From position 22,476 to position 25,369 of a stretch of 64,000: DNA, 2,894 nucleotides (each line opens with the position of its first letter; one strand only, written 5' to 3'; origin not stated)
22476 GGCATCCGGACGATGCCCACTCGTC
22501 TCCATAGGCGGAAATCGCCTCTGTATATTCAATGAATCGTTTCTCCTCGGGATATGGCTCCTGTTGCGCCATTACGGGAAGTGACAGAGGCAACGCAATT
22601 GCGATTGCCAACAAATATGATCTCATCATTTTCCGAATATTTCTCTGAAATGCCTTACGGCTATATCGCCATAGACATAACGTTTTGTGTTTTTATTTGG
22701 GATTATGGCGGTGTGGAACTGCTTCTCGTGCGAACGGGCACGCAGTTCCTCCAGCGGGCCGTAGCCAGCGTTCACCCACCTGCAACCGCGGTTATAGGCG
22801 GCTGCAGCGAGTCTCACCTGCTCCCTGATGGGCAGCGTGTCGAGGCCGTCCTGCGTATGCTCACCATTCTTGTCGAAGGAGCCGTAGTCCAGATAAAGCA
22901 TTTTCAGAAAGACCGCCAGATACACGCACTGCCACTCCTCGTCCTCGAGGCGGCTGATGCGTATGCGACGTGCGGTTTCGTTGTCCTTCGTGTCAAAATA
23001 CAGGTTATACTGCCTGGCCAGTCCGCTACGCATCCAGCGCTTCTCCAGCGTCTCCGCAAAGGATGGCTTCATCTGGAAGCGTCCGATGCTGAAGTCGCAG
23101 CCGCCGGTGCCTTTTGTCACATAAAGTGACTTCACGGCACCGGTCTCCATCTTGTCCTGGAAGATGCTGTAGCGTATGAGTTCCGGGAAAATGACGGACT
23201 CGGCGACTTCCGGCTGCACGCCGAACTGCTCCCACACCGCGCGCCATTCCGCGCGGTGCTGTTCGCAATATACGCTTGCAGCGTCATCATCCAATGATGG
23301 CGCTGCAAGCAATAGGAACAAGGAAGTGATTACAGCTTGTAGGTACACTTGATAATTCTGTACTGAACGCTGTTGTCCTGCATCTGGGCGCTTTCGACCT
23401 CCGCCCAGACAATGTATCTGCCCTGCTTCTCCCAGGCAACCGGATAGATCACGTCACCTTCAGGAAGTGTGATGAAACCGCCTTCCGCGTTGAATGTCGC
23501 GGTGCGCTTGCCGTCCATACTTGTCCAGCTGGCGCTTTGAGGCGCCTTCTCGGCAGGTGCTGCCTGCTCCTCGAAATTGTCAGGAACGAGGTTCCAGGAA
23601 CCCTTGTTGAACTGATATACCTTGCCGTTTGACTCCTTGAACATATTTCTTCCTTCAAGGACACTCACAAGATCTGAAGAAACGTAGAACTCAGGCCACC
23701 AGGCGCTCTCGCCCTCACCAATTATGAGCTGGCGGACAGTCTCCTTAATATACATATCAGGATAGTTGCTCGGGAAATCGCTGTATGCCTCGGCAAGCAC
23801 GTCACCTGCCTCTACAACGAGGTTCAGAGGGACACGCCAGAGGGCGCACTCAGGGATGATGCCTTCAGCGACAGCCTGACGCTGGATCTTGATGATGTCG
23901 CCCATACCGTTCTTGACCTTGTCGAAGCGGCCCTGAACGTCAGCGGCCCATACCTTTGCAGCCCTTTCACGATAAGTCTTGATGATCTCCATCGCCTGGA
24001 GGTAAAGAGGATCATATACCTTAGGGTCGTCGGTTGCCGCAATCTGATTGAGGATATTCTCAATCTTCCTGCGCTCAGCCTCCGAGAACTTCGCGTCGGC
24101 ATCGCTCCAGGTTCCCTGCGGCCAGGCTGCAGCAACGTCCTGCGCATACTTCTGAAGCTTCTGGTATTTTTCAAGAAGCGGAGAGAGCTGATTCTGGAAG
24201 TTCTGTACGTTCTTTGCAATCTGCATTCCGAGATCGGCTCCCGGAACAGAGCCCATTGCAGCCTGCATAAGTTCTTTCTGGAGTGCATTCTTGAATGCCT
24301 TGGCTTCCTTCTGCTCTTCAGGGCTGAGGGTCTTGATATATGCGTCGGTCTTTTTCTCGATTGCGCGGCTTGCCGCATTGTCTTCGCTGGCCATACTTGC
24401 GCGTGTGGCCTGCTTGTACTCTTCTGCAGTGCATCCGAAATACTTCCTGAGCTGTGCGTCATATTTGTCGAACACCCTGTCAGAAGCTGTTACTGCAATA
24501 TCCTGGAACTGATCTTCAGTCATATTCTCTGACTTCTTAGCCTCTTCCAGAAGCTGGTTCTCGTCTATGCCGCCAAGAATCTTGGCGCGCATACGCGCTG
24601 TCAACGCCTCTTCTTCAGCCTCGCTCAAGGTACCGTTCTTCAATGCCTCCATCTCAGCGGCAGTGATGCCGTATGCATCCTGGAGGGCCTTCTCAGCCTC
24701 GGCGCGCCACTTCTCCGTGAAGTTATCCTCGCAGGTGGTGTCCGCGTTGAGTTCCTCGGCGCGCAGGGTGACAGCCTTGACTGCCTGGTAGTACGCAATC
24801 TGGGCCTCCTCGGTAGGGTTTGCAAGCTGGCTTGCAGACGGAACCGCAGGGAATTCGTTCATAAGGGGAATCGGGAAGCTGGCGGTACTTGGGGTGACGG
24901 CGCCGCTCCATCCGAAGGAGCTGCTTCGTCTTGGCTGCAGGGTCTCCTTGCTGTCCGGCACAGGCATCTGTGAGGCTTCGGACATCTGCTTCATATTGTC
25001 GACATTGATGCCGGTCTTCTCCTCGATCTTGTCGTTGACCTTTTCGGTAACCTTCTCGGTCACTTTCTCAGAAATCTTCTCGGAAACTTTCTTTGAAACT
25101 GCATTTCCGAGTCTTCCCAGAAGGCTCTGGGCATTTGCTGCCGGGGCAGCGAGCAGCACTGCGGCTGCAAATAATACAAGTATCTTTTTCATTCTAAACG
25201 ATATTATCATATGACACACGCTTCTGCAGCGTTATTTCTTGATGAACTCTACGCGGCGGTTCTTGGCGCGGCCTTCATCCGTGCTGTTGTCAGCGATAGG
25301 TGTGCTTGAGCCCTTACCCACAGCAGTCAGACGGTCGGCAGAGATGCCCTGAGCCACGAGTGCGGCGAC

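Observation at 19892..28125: Five-gene operon of mostly unknown exported proteins (Zn-ribbon OmpA, helical giant, lysozyme-like, TPR-like, Gly-rich hydrophobic) facing a TPR-TM-LuxR regulator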

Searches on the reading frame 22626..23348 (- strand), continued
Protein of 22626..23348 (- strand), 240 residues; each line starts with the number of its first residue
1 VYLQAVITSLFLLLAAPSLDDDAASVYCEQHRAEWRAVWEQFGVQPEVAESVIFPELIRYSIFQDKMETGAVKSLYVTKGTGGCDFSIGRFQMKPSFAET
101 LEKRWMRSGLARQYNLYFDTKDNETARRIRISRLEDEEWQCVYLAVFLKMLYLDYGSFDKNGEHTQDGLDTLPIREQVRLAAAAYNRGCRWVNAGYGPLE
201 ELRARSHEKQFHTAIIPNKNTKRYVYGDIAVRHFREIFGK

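Call 77: search_protein_families(library=pfam, alignment_id=A5, max_evalue=1)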
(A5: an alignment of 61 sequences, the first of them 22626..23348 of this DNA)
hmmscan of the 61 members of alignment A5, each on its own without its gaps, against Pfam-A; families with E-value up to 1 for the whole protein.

A. member 1, window:22626-23348:- (240 aa): 0 families

B. families by the number of members that match (of 61 scanned): 27 families (the first 25 are shown)
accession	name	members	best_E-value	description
PF08321.18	PPP5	2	0.078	PPP5 TPR repeat region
PF14096.11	DUF4274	1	0.01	Domain of unknown function (DUF4274)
PF19068.5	DUF5764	1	0.023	Family of unknown function (DUF5764)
PF07182.16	DUF1402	1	0.023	Protein of unknown function (DUF1402)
PF10578.14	SVS_QK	1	0.028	Seminal vesicle protein repeat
PF25536.1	DUF7920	1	0.034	Domain of unknown function (DUF7920)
PF03065.20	Glyco_hydro_57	1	0.039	Glycosyl hydrolase family 57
PF08463.15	EcoEI_R_C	1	0.04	EcoEI R protein C-terminal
PF20076.4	DUF6472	1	0.042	Domain of unknown function (DUF6472)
PF21293.2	RNAseD_HRDC_C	1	0.045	Ribonuclease D, C-terminal HRDC domain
PF16922.11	SLD5_C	1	0.048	DNA replication complex GINS protein SLD5 C-terminus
PF09606.15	Med15_N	1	0.053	ARC105/Med15 mediator subunit N-terminal KIX domain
PF22883.1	Consortin_N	1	0.055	Consortin, N-terminal domain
PF03563.18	Bunya_G2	1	0.074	Bunyavirus glycoprotein G2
PF09994.14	T6SS_Tle1-like_cat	1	0.075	T6SS, Phospholipase effector Tle1-like, catalytic domain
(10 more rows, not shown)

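Call 78: search_dna_similar(query=window:22626-23348:-, collection=phages, mode=protein, max_evalue=0.001, max_rows=10)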
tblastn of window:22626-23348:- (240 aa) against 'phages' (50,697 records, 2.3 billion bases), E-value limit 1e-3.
No match.

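Call 83: list_cluster_members(proteins=[L070:6316-7908:+, L070:7890-8612:+, L071:6305-7906:+, L071:7908-8606:+, L070:3467-4735:+])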
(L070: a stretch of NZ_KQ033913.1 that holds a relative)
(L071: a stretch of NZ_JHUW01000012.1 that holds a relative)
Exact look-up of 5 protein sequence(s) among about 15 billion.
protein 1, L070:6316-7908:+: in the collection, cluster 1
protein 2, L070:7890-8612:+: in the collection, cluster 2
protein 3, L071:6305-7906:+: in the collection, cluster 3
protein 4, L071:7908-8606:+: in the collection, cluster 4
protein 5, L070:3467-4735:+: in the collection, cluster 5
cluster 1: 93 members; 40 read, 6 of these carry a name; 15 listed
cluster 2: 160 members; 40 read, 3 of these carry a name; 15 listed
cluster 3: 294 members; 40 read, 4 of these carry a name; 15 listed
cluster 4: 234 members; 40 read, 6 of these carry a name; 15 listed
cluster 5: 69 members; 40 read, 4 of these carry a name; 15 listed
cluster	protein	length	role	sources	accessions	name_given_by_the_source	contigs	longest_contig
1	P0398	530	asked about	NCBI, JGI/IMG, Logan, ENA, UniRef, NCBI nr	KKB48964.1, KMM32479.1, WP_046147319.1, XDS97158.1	hypothetical protein [Parabacteroides goldsteinii] | hypothetical protein | Uncharacterized protein n=3 Tax=Parabacteroides goldsteinii TaxID=328812 ...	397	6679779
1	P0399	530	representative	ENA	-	-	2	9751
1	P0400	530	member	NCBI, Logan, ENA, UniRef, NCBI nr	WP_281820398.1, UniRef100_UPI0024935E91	hypothetical protein [Parabacteroides goldsteinii] | hypothetical protein n=1 Tax=Parabacteroides goldsteinii TaxID=328812 RepID=UPI0024935E91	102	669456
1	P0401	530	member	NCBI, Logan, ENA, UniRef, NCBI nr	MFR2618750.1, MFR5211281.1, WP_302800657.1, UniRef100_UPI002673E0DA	hypothetical protein [Parabacteroides goldsteinii] | hypothetical protein n=1 Tax=Parabacteroides goldsteinii TaxID=328812 RepID=UPI002673E0DA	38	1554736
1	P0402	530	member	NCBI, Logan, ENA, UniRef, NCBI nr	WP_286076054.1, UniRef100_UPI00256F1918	hypothetical protein [Parabacteroides goldsteinii] | hypothetical protein n=2 Tax=Parabacteroides goldsteinii TaxID=328812 RepID=UPI00256F1918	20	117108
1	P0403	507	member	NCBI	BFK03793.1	hypothetical protein F090043F1_19210 [Parabacteroides goldsteinii]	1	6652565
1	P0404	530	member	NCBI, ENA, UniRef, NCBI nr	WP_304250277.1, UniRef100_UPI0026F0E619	hypothetical protein [Parabacteroides gordonii] | hypothetical protein n=1 Tax=Parabacteroides gordonii TaxID=574930 RepID=UPI0026F0E619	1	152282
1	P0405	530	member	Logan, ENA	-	-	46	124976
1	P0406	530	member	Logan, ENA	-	-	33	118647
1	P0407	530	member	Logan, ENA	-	-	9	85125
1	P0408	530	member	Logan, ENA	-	-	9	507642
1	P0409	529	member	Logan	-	-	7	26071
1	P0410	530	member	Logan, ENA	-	-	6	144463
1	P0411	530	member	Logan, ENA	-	-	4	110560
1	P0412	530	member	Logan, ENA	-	-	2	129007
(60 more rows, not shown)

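Call 92: search_protein_families(library=pfam, proteins=[P0261, P0277, P0297], max_evalue=0.01)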
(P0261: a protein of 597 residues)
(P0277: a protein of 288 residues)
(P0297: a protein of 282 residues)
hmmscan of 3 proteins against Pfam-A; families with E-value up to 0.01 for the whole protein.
P0261 (597 aa): 1 family
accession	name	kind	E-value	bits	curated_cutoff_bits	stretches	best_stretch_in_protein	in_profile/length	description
PF08757.17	CotH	-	5.6e-32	112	23.8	1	254-592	1-321/322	CotH kinase protein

P0277 (288 aa): 0 families

P0297 (282 aa): 0 families

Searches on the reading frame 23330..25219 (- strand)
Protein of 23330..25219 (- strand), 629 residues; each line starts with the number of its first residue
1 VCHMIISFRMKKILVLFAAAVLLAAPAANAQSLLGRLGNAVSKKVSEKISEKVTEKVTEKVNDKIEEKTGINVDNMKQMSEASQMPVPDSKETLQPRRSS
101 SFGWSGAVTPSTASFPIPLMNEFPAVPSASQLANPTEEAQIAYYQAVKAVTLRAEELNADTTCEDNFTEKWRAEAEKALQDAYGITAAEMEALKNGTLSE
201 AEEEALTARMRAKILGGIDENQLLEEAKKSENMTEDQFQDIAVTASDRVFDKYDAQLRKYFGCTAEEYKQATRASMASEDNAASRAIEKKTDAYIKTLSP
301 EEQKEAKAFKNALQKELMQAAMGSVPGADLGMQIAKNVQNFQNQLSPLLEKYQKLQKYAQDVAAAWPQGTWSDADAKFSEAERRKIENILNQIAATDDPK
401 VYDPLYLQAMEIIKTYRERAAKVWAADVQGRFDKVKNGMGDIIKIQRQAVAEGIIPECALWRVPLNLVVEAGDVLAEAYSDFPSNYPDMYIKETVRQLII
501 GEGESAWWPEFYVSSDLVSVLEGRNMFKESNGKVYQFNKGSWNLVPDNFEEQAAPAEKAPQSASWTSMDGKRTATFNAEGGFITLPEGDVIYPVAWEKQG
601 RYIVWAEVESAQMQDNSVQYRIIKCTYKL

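Call 3: search_protein_families(library=pfam, proteins=[window:23330-25219:-], max_evalue=0.1)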
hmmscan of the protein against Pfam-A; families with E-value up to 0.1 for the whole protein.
window:23330-25219:- (629 aa): 3 families
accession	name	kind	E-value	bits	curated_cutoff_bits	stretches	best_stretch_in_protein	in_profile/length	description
PF03480.18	DctP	-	0.00033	20.5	23.4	1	220-316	186-281/286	Bacterial extracellular solute-binding protein, family 7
PF25007.1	DYH2-5-8_CC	-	0.0097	16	27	0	330-364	45-79/120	Dynein axonemal heavy chain 2/5/8 coiled-coil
PF05899.18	Cupin_3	-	0.044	13.9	23.5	0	497-550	8-61/74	EutQ-like cupin domain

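Call 4: search_protein_families(library=ncbifam, proteins=[window:23330-25219:-], max_evalue=0.1)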
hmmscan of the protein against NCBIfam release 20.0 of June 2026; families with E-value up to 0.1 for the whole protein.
window:23330-25219:- (629 aa): 1 family
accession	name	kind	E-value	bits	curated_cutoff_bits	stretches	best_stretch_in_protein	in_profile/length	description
NF038029.1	LP_plasma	domain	0.082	13.4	24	0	10-29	1-20/24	lipoprotein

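Call 5: search_protein_families(library=padloc, proteins=[window:23330-25219:-], max_evalue=0.1)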
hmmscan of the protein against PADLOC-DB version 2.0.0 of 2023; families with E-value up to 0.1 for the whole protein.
window:23330-25219:- (629 aa): 0 families

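Call 6: search_protein_families(library=phrogs, proteins=[window:23330-25219:-], max_evalue=0.1)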
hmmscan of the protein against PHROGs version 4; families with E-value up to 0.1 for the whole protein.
window:23330-25219:- (629 aa): 1 family
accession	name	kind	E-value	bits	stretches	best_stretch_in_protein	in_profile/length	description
phrog_36210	-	unknown function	4.7e-08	34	1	33-68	14-49/54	-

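Call 23: find_homologous_proteins(query=window:23330-25219:-, region=80-629)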
Query window:23330-25219:-, residues 80-629 (550 aa): 220 proteins with E <= 0.001 among 8000 candidates; the best 120 are listed.
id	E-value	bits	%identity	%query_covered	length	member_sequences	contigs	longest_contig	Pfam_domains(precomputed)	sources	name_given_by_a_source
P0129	0.0e+0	1221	100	100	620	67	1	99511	-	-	-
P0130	3.1e-260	882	71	99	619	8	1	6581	-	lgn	-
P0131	1.8e-257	873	71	99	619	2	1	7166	-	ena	-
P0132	4.1e-257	872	70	100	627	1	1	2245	-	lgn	-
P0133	1.2e-256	871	71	99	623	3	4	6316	-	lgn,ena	-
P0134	2.6e-254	863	69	99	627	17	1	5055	-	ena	-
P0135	1.0e-251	854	68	99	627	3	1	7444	-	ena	-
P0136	1.1e-251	854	69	99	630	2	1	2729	-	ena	-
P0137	1.4e-250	851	69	99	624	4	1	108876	-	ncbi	-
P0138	3.9e-249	846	69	99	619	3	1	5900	-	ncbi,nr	ncbi:MAG: hypothetical protein KBT00_07010 [Bacteroidales bacterium]|nr:hypothetical protein [Candid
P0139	1.2e-248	844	67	100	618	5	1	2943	-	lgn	-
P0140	2.8e-246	836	67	99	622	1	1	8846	-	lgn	-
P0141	3.1e-246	836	67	99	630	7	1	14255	-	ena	-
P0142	1.7e-240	817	65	100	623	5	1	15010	-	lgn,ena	-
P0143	1.2e-239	815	67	98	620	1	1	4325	-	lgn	-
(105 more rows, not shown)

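Call 48: search_solved_structures(query=A2, max_evalue=10)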
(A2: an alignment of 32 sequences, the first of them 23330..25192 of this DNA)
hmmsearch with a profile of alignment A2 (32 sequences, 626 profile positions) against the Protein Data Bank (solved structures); distinct sequences matched with E-value up to 10: 9.
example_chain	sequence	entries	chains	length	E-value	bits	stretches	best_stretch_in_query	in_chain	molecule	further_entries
1eq1_A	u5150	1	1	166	0.00039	22.4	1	207-366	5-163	APOLIPOPHORIN-III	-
3iyk_A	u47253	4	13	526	0.019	16.9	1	236-334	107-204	VP5 | Outer capsid protein VP5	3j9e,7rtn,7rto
2mar_A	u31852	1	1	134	0.24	13.2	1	279-340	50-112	SXP/RAL-2 family protein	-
3vjf_A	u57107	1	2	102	0.83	11.4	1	274-362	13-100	WA20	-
2wpr_A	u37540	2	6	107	0.87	11.4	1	321-394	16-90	TRIMERIC AUTOTRANSPORTER ADHESIN FRAGMENT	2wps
9yfg_Hb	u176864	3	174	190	1.2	11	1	479-593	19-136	FlgO domain-containing protein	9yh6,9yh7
9yds_Ab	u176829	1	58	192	1.2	10.9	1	479-593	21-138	FlgO domain-containing protein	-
22az_D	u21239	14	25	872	2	10.2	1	320-395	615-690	Potassium voltage-gated channel subfamily KQT member 3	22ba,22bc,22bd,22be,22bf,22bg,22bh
24vl_A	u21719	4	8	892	2.1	10.1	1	320-395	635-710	Potassium voltage-gated channel subfamily KQT member 3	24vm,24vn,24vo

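Call 57: predict_structure(alignment_id=A2)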
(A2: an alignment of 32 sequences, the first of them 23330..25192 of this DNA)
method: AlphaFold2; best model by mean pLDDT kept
length: 620 residues; sequences in the alignment: 32
mean_pLDDT: 77.5   pTM: 0.58
mean pLDDT of the five models: 77.5, 76.5, 73.9, 73.3, 73.1
residues with pLDDT >= 90: 204; 70-90: 278; 50-70: 62; < 50: 76
segments of 3 or more residues with pLDDT < 50: 1-62, 67-79
pLDDT, mean of each block of 10 residues (from residue 1): 30 28 29 29 31 41 47 45 68 80 94 94 86 93 92 75 72 78 75 77 74 69 70 84 93 92 80 84 92 91 83 71 71 73 78 78 62 89 96 95 88 89 91 92 86 92 90 78 93 86 77 86 87 83 61 91 91 87 91 93 91 95
secondary structure, 60 per line:
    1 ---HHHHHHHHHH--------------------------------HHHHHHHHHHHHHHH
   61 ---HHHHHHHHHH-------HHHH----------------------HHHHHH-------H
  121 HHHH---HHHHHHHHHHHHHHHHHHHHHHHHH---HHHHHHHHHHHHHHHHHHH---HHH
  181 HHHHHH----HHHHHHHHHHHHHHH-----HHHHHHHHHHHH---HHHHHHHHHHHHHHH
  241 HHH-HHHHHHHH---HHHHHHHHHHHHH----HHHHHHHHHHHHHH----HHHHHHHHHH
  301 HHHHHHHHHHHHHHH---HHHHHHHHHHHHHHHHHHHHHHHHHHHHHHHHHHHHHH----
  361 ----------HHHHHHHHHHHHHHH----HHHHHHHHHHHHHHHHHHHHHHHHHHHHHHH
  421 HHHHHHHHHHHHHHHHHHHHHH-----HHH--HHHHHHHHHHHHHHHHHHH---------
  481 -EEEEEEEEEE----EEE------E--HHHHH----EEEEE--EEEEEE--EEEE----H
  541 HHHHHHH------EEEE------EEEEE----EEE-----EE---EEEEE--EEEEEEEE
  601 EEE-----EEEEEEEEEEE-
elements in order: H4-13 H46-60 H64-73 H81-84 H107-112 H120-124 H128-152 H156-174 H178-186 H191-205 H211-222 H226-243 H245-252 H256-268 H273-286 H291-315 H319-356 H371-385 H390-442 H453-471 E482-491 E496-498 H508-512 E517-521 E524-529 E532-535 H540-547 E554-557 E564-568 E573-575 E586-590 E593-603 E609-619

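Call 60: fold_search(model_id=the predicted structure, library=pdb)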
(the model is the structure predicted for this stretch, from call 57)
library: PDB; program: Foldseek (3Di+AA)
matches with E <= 10: 356; with E <= 0.001: 0
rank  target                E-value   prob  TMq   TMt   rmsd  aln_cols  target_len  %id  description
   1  6i3y_F                2.4e-01  0.13  0.05  0.14  19.0       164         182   11  Crystal structure of the human mitochondrial PRELID1K58V-TRIAP1 complex with PS (released 2019-03-20)
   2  6i3v_B                2.7e-01  0.12  0.05  0.15  18.9       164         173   12  x-ray structure of the human mitochondrial PRELID1 in complex with TRIAP1 (released 2019-03-20)
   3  6i3y_C                3.8e-01  0.11  0.05  0.15  18.9       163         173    9  Crystal structure of the human mitochondrial PRELID1K58V-TRIAP1 complex with PS (released 2019-03-20)
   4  9l35_B                4.4e-01  0.25  0.07  0.13  14.8       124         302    8  Crystal structure of C45G9.5 protein from Caenorhabditis elegans (released 2025-12-17)
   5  1xdf_A                5.3e-01  0.15  0.05  0.15  15.0       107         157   11  Crystal structure of pathogenesis-related protein LlPR-10.2A from yellow lupine (released 2005-02-15)
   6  9l35_A                7.0e-01  0.14  0.06  0.12  15.9       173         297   10  Crystal structure of C45G9.5 protein from Caenorhabditis elegans (released 2025-12-17)
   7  5zi1_A                8.0e-01  0.04  0.08  0.08  33.7       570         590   10  Crystal structure of Bacillus thuringiensis insecticidal crystal protein Cry7Ca1 (wild type) (released 2018-12-26)
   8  9m7x_A                8.7e-01  0.08  0.06  0.06  15.5       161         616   11  Cryo-EM structure of bacteriophage NF5 C1 RBP (released 2025-12-17)
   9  4igg_B                8.7e-01  0.04  0.07  0.06  37.5       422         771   15  Full-length human alpha-catenin crystal structure (released 2012-12-26)
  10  9b9h_B                9.2e-01  0.18  0.07  0.12  14.4       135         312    9  Crystal structure of the ternary complex of DCAF1 and WDR5 with PROTAC, OICR-40333 (released 2024-11-06)
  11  9ye4_A                9.6e-01  0.14  0.06  0.11  16.3       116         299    8  Crystal structure of the human DCAF1 WDR domain in complex with OICR-41110 (released 2025-11-12)
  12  6kyl_B                1.1e+00  0.08  0.05  0.17  19.3       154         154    8  Crystal Structure of Phosphatidic acid Transporter Ups1/Mdm35 in Complex with (2R)-3-(phosphonooxy)propane-1,2-diyl di (released 2019-10-02)
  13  5yqq_A                1.1e+00  0.07  0.06  0.17  16.6       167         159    7  Crystal structure of a domain-swapped dimer of the second StARkin domain of Lam2 (released 2018-01-31)
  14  3kdh_B                1.1e+00  0.06  0.05  0.13  15.8       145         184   10  Structure of ligand-free PYL2 (released 2009-11-10)
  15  3kaz_A                1.2e+00  0.08  0.05  0.14  16.0       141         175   10  Crystal structure of abscisic acid receptor PYL2 (released 2009-12-08)
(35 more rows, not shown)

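Call 79: search_dna_similar(query=window:23330-25192:-, collection=plasmids, mode=protein, max_evalue=0.001, max_rows=10)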
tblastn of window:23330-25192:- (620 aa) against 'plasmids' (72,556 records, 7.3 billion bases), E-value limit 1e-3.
No match.

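Call 87: fold_search(model_id=the predicted structure, library=viral)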
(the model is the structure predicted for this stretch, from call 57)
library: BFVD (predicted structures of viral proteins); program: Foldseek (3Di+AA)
matches with E <= 10: 377; with E <= 0.001: 0
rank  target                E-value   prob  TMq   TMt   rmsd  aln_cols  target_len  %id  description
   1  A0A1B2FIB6            3.9e-02  0.25  0.10  0.17  24.2       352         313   13  (no name in the UniProt tables at hand)
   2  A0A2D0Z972            1.3e-01  0.51  0.08  0.08  16.3       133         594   14  Uncharacterized protein [Vibrio phage JSF9]
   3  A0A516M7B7            2.0e-01  0.06  0.07  0.05  30.5       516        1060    9  (no name in the UniProt tables at hand)
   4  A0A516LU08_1          2.0e-01  0.04  0.06  0.04  32.9       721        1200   10  (no name in the UniProt tables at hand)
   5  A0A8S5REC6            2.7e-01  0.47  0.09  0.08  16.8       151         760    8  Stabilization protein [virus sp. ctd0M1]
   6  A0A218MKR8            3.1e-01  0.51  0.08  0.04  16.1       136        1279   10  Putative tail tubular protein B [uncultured virus]
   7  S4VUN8                3.2e-01  0.11  0.10  0.10  27.1       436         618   16  SMC N incomplete domain containing protein [Pandoravirus salinus]
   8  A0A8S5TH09            3.4e-01  0.08  0.13  0.11  50.6       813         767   10  Uncharacterized protein [Myoviridae sp. ctIty1]
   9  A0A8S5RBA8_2          3.4e-01  0.08  0.09  0.06  54.1       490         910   11  Chromosome segregation ATPase [virus sp. ctmTa7]
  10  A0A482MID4            3.5e-01  0.41  0.08  0.07  15.4       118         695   10  Uncharacterized protein [Nodularia phage vB_NspS-kac68v161]
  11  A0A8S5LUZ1            3.9e-01  0.11  0.06  0.13  14.0       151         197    7  Uncharacterized protein [Siphoviridae sp. ctRg61]
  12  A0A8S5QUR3            4.4e-01  0.08  0.04  0.08  39.8       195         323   10  Uncharacterized protein [Siphoviridae sp. ctzSN25]
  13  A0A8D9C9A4            5.3e-01  0.13  0.06  0.16  12.1       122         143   11  Uncharacterized protein [uncultured marine phage]
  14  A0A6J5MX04            5.6e-01  0.05  0.07  0.10  38.6       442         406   12  Intramolecular chaperone auto-processing domain containing protein [uncultured Caudovirales phage]
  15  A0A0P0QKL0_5          6.7e-01  0.06  0.08  0.04  28.0       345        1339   10  (no name in the UniProt tables at hand)
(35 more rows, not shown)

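Call 96: search_protein_families(library=pfam, alignment_id=A2, max_evalue=0.01)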
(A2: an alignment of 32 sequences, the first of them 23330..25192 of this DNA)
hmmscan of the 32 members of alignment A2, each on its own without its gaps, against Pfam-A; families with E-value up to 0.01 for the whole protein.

A. member 1, window:23330-25192:- (620 aa): 2 families
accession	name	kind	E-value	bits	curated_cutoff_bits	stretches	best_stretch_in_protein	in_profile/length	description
PF03480.18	DctP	-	0.00032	20.5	23.4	1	211-307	186-281/286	Bacterial extracellular solute-binding protein, family 7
PF25007.1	DYH2-5-8_CC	-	0.0093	16.1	27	0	321-355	45-79/120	Dynein axonemal heavy chain 2/5/8 coiled-coil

B. families by the number of members that match (of 32 scanned): 6 families
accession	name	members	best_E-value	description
PF16271.10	DUF4924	2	0.002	Domain of unknown function (DUF4924)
PF25007.1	DYH2-5-8_CC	2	0.0076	Dynein axonemal heavy chain 2/5/8 coiled-coil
PF05262.16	Borrelia_P83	1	1.6e-05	Borrelia P83/100 protein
PF03480.18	DctP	1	0.00032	Bacterial extracellular solute-binding protein, family 7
PF15074.11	CFAP90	1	0.0047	Cilia and flagella associated protein 90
PF00745.25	GlutR_dimer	1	0.0092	Glutamyl-tRNAGlu reductase, dimerisation domain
